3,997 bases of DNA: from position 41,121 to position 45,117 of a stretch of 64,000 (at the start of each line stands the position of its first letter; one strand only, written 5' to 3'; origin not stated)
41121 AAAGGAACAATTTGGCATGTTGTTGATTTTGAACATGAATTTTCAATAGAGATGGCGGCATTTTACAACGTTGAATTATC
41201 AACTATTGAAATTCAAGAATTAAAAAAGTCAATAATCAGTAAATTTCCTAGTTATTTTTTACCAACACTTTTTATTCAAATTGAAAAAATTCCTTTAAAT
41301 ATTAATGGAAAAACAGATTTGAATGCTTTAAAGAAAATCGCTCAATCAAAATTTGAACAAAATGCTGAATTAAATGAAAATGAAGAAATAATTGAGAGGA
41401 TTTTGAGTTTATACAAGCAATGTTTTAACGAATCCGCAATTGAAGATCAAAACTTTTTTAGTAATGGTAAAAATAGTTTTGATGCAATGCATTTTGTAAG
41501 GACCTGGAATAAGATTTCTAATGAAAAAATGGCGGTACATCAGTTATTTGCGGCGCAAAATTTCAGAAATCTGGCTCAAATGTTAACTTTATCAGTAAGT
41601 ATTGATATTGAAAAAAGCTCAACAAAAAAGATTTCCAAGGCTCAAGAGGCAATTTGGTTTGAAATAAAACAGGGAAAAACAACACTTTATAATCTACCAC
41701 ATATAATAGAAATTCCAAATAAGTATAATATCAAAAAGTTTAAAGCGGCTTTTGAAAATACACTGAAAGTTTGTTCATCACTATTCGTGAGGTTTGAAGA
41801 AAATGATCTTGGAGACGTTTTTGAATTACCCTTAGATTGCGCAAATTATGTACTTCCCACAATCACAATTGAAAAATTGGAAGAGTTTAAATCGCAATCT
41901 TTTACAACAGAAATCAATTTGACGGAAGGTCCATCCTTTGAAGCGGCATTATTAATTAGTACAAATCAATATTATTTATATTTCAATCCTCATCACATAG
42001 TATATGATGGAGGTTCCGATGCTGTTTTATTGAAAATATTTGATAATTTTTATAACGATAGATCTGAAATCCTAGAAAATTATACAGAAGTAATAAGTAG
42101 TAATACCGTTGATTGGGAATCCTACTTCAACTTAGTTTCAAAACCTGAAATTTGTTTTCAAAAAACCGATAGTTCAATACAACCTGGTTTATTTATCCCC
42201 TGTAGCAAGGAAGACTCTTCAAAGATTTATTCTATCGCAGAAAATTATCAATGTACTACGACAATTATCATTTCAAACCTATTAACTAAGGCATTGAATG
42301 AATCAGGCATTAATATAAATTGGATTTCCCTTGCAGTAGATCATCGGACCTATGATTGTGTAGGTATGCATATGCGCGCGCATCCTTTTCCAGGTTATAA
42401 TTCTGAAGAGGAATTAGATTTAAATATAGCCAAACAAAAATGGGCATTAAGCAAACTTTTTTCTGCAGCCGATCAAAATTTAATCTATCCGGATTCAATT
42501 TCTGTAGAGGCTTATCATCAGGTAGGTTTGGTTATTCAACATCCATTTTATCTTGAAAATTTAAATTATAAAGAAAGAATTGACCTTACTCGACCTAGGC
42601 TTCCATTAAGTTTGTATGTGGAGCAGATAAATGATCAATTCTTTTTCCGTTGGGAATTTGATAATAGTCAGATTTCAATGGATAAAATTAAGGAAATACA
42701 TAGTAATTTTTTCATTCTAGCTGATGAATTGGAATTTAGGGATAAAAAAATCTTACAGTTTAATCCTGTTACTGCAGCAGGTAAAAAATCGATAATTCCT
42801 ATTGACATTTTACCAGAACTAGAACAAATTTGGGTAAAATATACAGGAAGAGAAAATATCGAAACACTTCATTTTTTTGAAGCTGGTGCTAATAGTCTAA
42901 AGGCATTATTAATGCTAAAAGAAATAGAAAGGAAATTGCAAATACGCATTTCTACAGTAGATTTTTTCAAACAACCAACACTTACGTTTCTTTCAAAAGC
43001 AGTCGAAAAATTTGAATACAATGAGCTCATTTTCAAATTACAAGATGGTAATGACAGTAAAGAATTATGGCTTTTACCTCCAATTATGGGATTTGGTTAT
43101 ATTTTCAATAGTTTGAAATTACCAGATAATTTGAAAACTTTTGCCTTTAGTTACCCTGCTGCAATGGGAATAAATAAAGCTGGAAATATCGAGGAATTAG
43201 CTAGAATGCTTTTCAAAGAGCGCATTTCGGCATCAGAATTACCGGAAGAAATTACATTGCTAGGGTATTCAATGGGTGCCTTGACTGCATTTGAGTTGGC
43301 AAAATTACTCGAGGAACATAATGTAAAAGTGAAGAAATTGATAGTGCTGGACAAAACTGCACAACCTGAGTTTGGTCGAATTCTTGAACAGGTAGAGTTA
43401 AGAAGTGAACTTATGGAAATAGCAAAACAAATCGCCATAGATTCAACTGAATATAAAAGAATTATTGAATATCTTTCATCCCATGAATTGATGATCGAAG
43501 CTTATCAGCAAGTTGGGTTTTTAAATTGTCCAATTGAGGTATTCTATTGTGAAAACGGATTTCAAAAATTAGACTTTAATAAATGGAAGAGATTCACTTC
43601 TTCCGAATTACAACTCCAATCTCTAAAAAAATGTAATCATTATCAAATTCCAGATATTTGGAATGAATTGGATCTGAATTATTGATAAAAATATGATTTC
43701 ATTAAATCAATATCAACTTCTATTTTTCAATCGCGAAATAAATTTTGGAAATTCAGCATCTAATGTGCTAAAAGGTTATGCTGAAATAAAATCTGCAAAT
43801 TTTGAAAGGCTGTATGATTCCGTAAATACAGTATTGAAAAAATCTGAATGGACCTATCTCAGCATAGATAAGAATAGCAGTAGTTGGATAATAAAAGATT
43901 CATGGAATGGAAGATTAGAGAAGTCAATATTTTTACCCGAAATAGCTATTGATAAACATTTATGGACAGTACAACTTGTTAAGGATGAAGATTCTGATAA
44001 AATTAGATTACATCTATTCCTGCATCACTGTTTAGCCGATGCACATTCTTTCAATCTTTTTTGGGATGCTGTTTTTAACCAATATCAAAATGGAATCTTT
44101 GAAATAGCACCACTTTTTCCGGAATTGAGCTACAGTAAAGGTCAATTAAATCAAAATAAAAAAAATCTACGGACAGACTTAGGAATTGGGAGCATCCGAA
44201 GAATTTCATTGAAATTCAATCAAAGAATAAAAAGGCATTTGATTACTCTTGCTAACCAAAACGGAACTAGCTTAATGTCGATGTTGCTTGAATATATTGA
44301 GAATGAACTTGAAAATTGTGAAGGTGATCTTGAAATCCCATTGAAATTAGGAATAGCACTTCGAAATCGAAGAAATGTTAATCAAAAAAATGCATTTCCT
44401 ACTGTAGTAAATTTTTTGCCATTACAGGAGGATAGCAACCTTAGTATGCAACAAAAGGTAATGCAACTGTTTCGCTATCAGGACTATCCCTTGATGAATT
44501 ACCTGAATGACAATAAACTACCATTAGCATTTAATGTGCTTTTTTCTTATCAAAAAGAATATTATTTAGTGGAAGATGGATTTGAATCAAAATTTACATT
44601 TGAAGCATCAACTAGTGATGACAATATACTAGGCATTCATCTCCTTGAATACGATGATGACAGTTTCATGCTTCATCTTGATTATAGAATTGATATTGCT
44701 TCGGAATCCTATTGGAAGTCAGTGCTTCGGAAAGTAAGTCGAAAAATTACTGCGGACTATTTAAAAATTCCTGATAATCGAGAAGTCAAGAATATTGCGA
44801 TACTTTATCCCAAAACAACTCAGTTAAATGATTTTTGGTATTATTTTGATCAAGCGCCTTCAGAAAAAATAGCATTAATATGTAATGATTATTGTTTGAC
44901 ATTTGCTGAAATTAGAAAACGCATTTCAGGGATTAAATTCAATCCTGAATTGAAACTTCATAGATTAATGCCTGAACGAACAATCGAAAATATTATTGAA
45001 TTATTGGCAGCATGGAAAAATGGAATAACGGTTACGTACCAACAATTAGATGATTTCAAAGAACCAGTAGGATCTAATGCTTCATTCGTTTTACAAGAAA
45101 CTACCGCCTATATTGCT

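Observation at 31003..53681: Domain logic predicts a non-colinear assembly order, gene 3 -> gene 4 -> gene 1 -> gene 2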

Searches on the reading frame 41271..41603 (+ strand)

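Call 10: search_protein_families(library=pfam, proteins=[window:41271-41603:+], max_evalue=1)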
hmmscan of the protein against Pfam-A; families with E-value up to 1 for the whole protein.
window:41271-41603:+ (111 aa): 3 families
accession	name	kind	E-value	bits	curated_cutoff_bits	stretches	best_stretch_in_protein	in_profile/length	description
PF00550.31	PP-binding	-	0.0019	18.9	20.8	1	53-105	14-67/67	Phosphopantetheine attachment site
PF05347.21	Complex1_LYR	-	0.037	14.4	24.8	0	43-55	2-14/59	Complex 1 protein (LYR family)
PF00273.25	Serum_albumin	-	0.097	12.8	34.4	1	13-54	10-51/176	Serum albumin family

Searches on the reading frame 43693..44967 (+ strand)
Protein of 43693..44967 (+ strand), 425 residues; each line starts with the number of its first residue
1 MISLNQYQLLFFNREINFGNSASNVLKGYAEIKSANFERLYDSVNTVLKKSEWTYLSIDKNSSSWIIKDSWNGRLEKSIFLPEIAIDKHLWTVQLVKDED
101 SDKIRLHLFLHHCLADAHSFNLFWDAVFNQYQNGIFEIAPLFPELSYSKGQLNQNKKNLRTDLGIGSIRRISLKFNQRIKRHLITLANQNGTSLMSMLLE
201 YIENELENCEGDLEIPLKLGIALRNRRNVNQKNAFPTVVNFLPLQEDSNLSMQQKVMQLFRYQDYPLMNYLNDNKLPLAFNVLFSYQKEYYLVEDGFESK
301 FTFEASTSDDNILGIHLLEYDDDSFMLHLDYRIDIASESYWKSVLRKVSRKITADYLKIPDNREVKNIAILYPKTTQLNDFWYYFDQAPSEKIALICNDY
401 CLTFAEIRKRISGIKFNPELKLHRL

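Call 10: search_protein_families(library=pfam, proteins=[window:43693-44967:+], max_evalue=1)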
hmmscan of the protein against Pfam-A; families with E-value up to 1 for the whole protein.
window:43693-44967:+ (425 aa): 3 families
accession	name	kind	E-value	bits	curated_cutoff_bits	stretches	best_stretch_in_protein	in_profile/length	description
PF00668.25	Condensation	-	0.0016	17.7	30.6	2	170-308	227-376/456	Condensation domain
PF17995.8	GH101_N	-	0.087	12.9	25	1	300-380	55-132/180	Endo-alpha-N-acetylgalactosaminidase N-terminal domain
PF10553.14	MSV199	-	0.56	10.9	22.4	0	324-358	5-39/132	MSV199 domain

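Call 25: search_solved_structures(query=window:43693-44952:+, max_evalue=1)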
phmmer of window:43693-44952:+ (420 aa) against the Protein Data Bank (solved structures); distinct sequences matched with E-value up to 1: 1.
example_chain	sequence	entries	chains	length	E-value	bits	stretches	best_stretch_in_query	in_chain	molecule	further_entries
1q9j_A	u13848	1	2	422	0.047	16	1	93-136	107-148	Polyketide synthase associated protein 5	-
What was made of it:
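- N3's N-terminal domain is very divergent (calls 10, 25).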

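Call 32: find_homologous_proteins(query=window:43693-44952:+)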
Query window:43693-44952:+ (420 aa): 4 proteins with E <= 0.001 among 2438 candidates.
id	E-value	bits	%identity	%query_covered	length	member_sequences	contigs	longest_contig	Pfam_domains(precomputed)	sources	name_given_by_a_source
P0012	2.9e-111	391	70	59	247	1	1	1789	-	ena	-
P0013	1.1e-64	237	35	99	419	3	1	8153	PF00668.26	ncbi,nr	ncbi:MAG: hypothetical protein P8L20_11325, partial [Flavobacteriales bacterium]|nr:hypothetical pro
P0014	1.7e-58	217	58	43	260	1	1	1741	-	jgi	-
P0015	2.2e-43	167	48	40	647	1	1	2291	PF00501.35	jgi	jgi:acyl-coenzyme A synthetase/AMP-(fatty) acid ligase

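Call 33: find_encoding_contigs(protein=P0013, flank=10000)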
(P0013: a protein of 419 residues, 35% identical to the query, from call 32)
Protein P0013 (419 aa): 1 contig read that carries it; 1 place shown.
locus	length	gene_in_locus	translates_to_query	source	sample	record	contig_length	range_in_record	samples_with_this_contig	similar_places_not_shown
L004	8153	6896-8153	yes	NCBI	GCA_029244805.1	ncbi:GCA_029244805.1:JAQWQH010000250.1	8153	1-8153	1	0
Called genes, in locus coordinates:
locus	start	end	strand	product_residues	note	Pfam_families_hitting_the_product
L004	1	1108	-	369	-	PF00668:Condensation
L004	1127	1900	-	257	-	PF03848:TehB (weak), PF13489:Methyltransf_23 (weak), PF05175:MTS (weak), PF13847:Methyltransf_31 (weak), PF08241:Methyltransf_11 (weak), PF13649:Methyltransf_25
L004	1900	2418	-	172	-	-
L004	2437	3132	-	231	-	-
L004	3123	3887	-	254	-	PF05721:PhyH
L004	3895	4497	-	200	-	PF01648:ACPS (weak)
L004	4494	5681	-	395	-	PF01565:FAD_binding_4, PF02913:FAD-oxidase_C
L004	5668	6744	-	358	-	PF00903:Glyoxalase (faint), PF13669:Glyoxalase_4 (faint)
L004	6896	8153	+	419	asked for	PF00668:Condensation (faint)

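Call 93: search_protein_families(library=ncbifam, proteins=[window:43693-44952:+], max_evalue=0.001)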
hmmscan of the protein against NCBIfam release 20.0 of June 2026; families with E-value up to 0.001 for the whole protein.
window:43693-44952:+ (420 aa): 0 families
